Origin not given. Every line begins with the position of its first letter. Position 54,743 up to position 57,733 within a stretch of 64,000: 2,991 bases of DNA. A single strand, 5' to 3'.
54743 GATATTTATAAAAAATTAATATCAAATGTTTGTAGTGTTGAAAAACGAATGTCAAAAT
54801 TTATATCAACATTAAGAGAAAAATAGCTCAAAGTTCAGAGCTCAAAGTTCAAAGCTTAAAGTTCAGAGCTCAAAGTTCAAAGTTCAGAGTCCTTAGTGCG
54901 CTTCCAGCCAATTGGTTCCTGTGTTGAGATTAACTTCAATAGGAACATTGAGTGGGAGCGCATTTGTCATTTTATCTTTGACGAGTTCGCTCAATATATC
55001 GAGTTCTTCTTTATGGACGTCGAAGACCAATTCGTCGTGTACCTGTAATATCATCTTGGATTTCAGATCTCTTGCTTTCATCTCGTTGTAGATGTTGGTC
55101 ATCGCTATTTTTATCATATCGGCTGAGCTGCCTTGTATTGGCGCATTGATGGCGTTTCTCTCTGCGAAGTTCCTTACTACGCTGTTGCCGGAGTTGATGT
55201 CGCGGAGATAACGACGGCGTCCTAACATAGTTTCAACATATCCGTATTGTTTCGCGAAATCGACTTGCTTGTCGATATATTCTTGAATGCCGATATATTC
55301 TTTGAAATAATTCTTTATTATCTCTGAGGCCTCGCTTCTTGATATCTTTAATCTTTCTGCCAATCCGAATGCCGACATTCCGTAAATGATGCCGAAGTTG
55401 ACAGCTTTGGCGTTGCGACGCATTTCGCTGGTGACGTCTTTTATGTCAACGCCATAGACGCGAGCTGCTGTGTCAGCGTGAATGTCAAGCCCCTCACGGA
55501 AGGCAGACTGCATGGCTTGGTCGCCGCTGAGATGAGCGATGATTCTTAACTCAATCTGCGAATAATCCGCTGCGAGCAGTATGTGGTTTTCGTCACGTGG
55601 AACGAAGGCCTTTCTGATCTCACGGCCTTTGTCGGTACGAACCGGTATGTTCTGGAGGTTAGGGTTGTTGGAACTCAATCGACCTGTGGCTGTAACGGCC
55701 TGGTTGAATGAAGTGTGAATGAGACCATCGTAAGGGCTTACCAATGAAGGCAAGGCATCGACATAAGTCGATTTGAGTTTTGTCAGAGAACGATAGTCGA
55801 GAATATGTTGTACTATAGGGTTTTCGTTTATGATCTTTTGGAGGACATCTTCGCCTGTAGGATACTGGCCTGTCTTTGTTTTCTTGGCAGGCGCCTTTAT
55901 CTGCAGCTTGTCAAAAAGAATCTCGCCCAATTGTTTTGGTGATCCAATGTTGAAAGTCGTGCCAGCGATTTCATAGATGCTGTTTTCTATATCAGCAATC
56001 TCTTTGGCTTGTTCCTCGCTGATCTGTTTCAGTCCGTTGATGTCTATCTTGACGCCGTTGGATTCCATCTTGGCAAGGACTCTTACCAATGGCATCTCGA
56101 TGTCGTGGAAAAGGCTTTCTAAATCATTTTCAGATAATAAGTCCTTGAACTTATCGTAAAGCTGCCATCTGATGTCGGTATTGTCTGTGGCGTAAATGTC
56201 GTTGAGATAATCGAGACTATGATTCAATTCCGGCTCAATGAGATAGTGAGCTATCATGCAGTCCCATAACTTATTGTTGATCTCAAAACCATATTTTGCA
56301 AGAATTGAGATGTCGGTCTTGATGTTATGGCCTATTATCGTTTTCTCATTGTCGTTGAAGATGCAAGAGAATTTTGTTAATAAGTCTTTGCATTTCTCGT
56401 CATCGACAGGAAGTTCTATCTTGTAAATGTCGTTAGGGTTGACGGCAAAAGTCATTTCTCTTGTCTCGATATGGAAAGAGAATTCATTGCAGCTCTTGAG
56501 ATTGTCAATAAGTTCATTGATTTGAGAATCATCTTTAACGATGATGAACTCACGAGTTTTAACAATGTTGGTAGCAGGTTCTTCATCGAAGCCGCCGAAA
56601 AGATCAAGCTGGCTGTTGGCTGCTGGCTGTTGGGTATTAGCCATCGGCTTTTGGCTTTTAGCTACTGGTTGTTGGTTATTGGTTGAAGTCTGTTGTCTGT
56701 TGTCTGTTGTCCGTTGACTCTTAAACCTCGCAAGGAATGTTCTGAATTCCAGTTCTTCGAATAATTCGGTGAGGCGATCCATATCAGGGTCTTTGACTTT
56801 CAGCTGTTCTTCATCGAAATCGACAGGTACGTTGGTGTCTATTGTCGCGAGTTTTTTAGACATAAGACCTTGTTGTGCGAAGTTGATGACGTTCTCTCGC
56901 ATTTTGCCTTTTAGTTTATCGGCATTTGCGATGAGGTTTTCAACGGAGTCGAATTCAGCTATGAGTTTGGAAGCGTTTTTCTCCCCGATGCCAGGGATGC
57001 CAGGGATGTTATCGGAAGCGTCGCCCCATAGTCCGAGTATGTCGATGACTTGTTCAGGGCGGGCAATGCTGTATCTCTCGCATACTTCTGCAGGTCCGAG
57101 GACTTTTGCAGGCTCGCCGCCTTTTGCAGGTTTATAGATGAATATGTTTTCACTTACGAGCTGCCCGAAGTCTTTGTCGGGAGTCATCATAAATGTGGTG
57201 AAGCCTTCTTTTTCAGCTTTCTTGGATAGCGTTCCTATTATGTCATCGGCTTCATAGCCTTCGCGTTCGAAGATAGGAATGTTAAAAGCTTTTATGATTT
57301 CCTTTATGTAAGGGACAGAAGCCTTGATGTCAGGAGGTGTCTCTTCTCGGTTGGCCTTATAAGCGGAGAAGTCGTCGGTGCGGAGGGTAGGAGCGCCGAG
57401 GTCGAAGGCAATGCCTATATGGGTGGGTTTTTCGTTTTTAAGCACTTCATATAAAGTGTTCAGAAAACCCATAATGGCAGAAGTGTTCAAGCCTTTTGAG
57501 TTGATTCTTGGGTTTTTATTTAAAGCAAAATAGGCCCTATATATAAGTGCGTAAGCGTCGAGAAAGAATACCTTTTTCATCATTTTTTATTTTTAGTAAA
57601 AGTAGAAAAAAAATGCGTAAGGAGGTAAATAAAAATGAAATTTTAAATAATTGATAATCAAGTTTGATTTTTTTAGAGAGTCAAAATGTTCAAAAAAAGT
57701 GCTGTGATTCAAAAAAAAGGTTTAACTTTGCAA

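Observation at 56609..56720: The same heptad DNA repeat inserted in frame inside polA, giving a 7-aa-periodic Q-rich linker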

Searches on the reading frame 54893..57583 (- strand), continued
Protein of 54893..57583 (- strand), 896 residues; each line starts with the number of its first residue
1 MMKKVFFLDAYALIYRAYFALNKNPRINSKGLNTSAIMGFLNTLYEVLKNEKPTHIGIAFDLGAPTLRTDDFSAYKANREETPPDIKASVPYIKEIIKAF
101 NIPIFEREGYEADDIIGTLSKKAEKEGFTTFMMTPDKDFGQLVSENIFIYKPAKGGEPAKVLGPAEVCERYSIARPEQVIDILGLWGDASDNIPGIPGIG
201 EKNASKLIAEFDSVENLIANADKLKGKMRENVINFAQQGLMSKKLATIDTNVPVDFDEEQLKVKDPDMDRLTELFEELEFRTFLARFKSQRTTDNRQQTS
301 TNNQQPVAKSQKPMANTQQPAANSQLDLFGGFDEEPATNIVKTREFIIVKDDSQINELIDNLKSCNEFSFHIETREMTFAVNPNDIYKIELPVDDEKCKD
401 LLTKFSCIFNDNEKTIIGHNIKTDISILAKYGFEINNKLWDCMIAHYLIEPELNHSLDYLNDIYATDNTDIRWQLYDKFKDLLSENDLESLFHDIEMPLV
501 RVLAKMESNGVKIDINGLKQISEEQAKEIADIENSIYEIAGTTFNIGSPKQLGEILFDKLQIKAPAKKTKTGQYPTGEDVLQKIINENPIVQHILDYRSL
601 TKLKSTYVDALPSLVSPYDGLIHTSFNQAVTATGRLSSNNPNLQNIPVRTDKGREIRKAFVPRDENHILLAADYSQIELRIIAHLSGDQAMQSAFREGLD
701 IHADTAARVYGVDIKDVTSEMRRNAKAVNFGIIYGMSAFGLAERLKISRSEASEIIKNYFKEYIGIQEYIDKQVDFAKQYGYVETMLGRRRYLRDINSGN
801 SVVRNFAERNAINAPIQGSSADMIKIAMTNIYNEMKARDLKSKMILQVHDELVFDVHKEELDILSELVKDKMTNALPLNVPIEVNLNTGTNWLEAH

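Call 73: find_encoding_contigs(protein=P0031, flank=1000, max_places=2)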
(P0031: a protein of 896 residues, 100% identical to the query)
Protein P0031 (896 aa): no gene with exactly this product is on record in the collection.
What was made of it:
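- Tried and rejected: Look-up of the contig encoding P0031, the window's own protein: not on record (call 73).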

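Call 88: predict_structure(alignment_id=A3)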
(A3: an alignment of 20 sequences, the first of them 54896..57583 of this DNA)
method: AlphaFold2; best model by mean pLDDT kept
length: 896 residues; sequences in the alignment: 20
mean_pLDDT: 49.9   pTM: 0.36
mean pLDDT of the five models: 49.9, 49.0, 46.2, 45.1, 44.2
residues with pLDDT >= 90: 50; 70-90: 106; 50-70: 232; < 50: 508
segments of 3 or more residues with pLDDT < 50: 10-34, 60-82, 105-115, 134-205, 236-255, 286-343, 451-454, 509-522, 544-552, 562-585, 598-714, 724-749, 760-825, 844-853, 876-896
pLDDT, mean of each block of 10 residues (from residue 1): 59 42 37 50 63 60 34 34 52 62 46 47 65 39 29 26 30 31 29 33 50 55 60 46 28 52 66 69 49 25 23 24 24 29 65 92 93 88 89 88 92 89 80 88 72 55 74 88 74 63 53 42 54 66 47 55 41 37 50 51 39 39 37 28 25 26 29 26 28 32 34 49 47 39 47 53 42 39 31 39 38 34 50 71 46 56 73 52 43 33
secondary structure, 60 per line:
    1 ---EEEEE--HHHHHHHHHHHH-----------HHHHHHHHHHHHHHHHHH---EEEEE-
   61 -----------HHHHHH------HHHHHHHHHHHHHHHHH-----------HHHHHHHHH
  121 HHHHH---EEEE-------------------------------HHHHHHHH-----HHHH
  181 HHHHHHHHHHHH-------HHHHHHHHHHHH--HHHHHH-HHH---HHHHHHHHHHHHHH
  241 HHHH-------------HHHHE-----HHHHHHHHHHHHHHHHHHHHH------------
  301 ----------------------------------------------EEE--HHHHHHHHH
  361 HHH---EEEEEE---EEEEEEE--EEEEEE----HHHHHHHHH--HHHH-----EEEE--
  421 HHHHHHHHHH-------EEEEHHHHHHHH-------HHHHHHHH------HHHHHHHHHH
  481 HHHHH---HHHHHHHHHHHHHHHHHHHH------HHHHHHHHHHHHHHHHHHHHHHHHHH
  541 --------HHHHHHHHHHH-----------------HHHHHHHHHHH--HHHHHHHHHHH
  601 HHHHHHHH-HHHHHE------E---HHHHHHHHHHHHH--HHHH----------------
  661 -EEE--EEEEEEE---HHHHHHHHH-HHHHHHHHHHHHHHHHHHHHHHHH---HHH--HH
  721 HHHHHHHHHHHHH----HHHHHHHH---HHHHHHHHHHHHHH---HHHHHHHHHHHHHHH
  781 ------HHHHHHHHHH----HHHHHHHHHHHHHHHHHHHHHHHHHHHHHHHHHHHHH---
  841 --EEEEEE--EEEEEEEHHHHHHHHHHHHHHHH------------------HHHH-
elements in order (helices of 4 or more, strands of 3 or more residues): E4-8 H11-22 H34-51 E55-59 H72-77 H84-100 H112-125 E129-132 H164-171 H177-192 H200-211 H214-219 H227-244 H258-261 H268-288 E347-349 H352-363 E367-372 E376-382 E385-390 H395-403 H406-409 E415-418 H421-430 E438-441 H442-449 H457-464 H471-485 H489-508 H515-540 H549-559 H577-587 H590-608 H610-614 H626-638 H641-644 E662-664 E667-673 H677-685 H687-710 H719-733 H738-745 H749-762 H766-780 H787-796 H801-837 E843-848 E851-857 H858-873 H892-895
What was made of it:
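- In a low-quality AF2 model, aa 289-346 are coil with the lowest pLDDT, 23-29 (call 88).
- Tried and rejected: It was poor (mean pLDDT 49.9, pTM 0.36; call 88).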

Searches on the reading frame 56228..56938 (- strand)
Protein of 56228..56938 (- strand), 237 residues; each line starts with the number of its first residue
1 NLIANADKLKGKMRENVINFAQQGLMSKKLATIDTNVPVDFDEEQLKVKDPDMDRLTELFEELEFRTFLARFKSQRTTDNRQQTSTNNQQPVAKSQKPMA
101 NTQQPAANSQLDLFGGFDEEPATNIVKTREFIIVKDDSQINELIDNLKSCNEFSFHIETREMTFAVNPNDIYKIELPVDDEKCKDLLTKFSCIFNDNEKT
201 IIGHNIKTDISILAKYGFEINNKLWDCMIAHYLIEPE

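Call 25: find_related_loci(query=window:56228-56938:-, collection=metagenome_contigs, flank=1500)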
Query seq(237 aa) (237 aa) in metagenome_contigs; peptide patterns used: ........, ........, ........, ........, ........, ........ (x = any residue, [..] = any of these).
87 stretches matched a pattern; 6 encode a relative of the query (tblastn E <= 1e-3); 6 distinct loci.
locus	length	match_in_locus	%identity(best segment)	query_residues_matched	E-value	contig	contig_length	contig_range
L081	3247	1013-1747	68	1-237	5e-101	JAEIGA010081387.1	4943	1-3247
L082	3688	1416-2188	69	1-237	6e-73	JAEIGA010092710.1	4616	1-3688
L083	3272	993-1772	47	1-237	2e-69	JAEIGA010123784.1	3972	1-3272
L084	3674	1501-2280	50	1-237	4e-68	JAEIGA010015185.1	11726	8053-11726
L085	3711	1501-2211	36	1-237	1e-45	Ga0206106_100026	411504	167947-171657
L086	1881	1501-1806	72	1-102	3e-39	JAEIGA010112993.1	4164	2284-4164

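Call 30: find_homologous_proteins(query=window:56228-56938:-, max_evalue=1e-30)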
Query seq(237 aa) (237 aa): 8 proteins with E <= 1e-30 among 206 candidates.
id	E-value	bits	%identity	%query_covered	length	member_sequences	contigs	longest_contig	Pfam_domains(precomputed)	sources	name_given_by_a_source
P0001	9.9e-58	214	50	95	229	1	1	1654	PF01612.27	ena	-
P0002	1.2e-43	168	65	56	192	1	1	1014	PF01367.26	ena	-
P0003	3.1e-42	163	55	69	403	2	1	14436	PF01367.26,PF02739.23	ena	-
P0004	4.3e-42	162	54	69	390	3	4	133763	PF01367.26,PF02739.23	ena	-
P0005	3.0e-39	153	52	69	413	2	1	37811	PF01367.26,PF02739.23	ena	-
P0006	2.3e-38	150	85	33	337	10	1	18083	PF01367.26,PF02739.23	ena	-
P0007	8.5e-38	148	75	41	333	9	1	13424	PF01367.26,PF02739.23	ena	-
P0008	4.0e-32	130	64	46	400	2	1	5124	PF01367.26,PF02739.23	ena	-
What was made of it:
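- Tried and rejected: It scored only 206 candidates and missed the full-length relatives (call 30).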

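Call 33: find_encoding_contigs(protein=P0004, flank=5000, max_places=3)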
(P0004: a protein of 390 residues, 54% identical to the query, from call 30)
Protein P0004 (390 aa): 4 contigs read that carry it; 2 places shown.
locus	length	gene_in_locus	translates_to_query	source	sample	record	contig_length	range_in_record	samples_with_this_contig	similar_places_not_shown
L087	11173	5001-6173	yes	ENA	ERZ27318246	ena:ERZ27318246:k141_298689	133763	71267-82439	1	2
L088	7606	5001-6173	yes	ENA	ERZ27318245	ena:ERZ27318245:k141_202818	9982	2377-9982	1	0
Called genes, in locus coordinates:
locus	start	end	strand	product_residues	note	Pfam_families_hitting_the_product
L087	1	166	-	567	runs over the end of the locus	PF12741:SusD-like, PF12771:SusD-like_2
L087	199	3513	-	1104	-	PF13620:CarboxypepD_reg, PF13715:CarbopepD_reg_2, PF07715:Plug, PF00593:TonB_dep_Rec_b-barrel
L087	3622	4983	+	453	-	PF18073:Zn_ribbon_LapB, PF13481:AAA_25, PF23442:DUF7125, PF03796:DnaB_C (weak), PF06745:ATPase, PF07728:AAA_5 (weak), PF05362:Lon_C (faint), PF13541:ChlI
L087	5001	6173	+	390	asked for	PF02739:5_3_exonuc_N, PF01367:5_3_exonuc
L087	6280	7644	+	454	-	PF00476:DNA_pol_A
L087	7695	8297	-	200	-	PF00196:GerE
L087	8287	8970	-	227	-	PF01814:Hemerythrin (weak)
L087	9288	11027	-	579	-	PF00749:tRNA-synt_1c, PF03950:tRNA-synt_1c_C, PF20974:tRNA-synt_1c_C2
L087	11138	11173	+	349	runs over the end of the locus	PF02547:Queuosine_synth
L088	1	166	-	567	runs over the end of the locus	PF12741:SusD-like, PF12771:SusD-like_2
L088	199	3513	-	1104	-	PF13620:CarboxypepD_reg, PF13715:CarbopepD_reg_2, PF07715:Plug, PF00593:TonB_dep_Rec_b-barrel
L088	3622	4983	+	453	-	PF18073:Zn_ribbon_LapB, PF13481:AAA_25, PF23442:DUF7125, PF03796:DnaB_C (weak), PF06745:ATPase, PF07728:AAA_5 (weak), PF05362:Lon_C (faint), PF13541:ChlI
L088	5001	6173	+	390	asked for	PF02739:5_3_exonuc_N, PF01367:5_3_exonuc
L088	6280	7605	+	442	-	?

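Call 34: find_encoding_contigs(protein=P0006, flank=4000, max_places=4)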
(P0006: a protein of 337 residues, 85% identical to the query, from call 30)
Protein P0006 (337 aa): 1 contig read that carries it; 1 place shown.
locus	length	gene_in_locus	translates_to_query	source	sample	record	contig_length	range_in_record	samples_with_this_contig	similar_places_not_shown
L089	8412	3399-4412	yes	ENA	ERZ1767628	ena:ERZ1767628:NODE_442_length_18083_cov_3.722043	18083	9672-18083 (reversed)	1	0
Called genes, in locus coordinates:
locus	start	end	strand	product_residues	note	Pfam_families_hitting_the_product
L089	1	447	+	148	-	?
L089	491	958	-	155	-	-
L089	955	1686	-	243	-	PF14622:Ribonucleas_3_3, PF22935:RM44_endonuclase (weak), PF00636:Ribonuclease_3, PF00035:dsrm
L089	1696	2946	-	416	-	PF00109:ketoacyl-synt, PF02801:Ketoacyl-synt_C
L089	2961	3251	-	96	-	PF00550:PP-binding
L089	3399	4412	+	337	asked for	PF02739:5_3_exonuc_N, PF01367:5_3_exonuc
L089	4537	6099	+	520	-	PF00476:DNA_pol_A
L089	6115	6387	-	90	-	-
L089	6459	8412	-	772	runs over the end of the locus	PF01751:Toprim, PF01131:Topoisom_bac, PF13368:Toprim_C_rpt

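Call 37: list_cluster_members(proteins=[P0006, P0007, P0004, P0003, P0005, P0008, P0002])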
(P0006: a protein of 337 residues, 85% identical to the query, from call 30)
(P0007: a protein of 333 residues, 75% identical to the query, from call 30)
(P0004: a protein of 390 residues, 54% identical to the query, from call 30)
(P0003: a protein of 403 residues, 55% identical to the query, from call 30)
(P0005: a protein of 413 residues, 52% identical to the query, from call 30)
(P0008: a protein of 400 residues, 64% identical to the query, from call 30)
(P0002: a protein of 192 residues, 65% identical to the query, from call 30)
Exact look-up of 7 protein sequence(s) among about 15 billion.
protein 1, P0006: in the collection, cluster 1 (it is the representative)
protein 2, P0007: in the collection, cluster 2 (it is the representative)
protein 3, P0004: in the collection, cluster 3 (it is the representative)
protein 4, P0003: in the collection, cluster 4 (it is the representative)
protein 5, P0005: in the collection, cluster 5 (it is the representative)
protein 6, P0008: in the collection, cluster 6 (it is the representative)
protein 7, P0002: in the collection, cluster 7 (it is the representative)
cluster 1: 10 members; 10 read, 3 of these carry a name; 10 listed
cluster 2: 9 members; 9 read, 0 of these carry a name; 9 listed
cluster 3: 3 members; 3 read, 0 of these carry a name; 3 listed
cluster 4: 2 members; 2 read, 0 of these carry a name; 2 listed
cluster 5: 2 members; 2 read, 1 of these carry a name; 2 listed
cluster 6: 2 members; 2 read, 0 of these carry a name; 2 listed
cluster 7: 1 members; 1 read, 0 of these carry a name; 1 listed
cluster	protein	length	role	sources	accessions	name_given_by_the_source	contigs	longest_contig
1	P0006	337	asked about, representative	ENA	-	-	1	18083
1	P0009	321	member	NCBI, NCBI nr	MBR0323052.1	MAG: DNA polymerase I, partial [Bacteroidales bacterium] | DNA polymerase I [Bacteroidales bacterium]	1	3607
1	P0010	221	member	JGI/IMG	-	DNA polymerase-1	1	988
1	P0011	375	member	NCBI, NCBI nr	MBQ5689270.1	MAG: DNA polymerase I, partial [Bacteroidales bacterium] | DNA polymerase I [Bacteroidales bacterium]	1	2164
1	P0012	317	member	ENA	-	-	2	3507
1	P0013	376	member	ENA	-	-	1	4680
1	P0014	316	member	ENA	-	-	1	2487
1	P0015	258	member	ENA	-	-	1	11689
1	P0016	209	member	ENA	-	-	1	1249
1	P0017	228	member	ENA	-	-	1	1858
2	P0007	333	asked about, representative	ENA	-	-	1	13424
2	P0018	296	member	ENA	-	-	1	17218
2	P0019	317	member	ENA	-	-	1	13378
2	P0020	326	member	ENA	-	-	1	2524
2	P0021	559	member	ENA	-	-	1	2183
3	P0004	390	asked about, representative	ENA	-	-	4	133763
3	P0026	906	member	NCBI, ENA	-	-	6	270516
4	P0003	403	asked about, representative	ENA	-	-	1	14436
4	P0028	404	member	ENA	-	-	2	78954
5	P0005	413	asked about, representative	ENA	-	-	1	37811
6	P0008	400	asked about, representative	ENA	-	-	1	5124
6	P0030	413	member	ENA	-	-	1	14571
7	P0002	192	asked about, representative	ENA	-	-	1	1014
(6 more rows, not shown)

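Call 51: find_encoding_contigs(protein=P0026, flank=3000, max_places=6)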
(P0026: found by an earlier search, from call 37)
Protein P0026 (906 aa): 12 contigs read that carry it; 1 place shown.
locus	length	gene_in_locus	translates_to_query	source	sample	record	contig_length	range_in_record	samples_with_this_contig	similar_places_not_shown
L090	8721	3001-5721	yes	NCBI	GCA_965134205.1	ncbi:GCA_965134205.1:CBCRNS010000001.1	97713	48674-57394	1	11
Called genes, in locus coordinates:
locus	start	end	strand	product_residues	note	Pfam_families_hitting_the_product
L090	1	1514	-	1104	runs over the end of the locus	PF13715:CarbopepD_reg_2, PF07715:Plug, PF00593:TonB_dep_Rec_b-barrel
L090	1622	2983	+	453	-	PF18073:Zn_ribbon_LapB, PF13481:AAA_25, PF23442:DUF7125, PF03796:DnaB_C (weak), PF06745:ATPase, PF07728:AAA_5 (weak), PF05362:Lon_C (faint), PF13541:ChlI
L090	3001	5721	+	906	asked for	PF02739:5_3_exonuc_N, PF01367:5_3_exonuc, PF01612:DNA_pol_A_exo1, PF22619:DNA_polI_exo1 (weak), PF00476:DNA_pol_A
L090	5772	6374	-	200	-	PF00196:GerE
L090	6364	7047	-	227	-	PF01814:Hemerythrin (weak)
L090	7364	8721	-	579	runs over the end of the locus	PF00749:tRNA-synt_1c, PF03950:tRNA-synt_1c_C, PF20974:tRNA-synt_1c_C2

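Call 52: find_encoding_contigs(protein=P0028, flank=3000, max_places=3)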
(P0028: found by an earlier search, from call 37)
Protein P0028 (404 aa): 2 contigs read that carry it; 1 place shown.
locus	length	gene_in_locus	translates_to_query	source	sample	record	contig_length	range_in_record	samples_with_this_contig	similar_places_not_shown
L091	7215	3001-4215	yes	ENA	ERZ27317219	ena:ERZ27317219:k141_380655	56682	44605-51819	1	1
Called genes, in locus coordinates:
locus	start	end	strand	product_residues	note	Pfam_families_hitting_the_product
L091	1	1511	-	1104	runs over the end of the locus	PF13715:CarbopepD_reg_2, PF07715:Plug, PF00593:TonB_dep_Rec_b-barrel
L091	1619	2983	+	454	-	PF18073:Zn_ribbon_LapB, PF13481:AAA_25, PF03796:DnaB_C (weak), PF06745:ATPase, PF23442:DUF7125 (weak), PF13541:ChlI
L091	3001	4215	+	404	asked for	PF02739:5_3_exonuc_N, PF01367:5_3_exonuc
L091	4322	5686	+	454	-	PF00476:DNA_pol_A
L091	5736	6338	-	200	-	PF00196:GerE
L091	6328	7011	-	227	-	PF01814:Hemerythrin (weak)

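Call 53: find_encoding_contigs(protein=P0030, flank=3000, max_places=3)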
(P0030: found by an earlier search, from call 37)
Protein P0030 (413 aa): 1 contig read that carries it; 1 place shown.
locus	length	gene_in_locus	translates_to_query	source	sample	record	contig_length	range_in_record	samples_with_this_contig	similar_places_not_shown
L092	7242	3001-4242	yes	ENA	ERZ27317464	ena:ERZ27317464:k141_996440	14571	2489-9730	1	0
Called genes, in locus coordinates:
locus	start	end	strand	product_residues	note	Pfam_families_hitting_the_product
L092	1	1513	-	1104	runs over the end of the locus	PF13715:CarbopepD_reg_2, PF07715:Plug, PF00593:TonB_dep_Rec_b-barrel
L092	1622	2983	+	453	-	PF18073:Zn_ribbon_LapB, PF13481:AAA_25, PF23442:DUF7125, PF03796:DnaB_C (weak), PF06745:ATPase, PF05362:Lon_C (faint), PF13541:ChlI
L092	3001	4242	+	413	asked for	PF02739:5_3_exonuc_N, PF01367:5_3_exonuc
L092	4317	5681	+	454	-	PF00476:DNA_pol_A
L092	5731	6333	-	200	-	PF00196:GerE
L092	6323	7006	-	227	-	PF01814:Hemerythrin (weak)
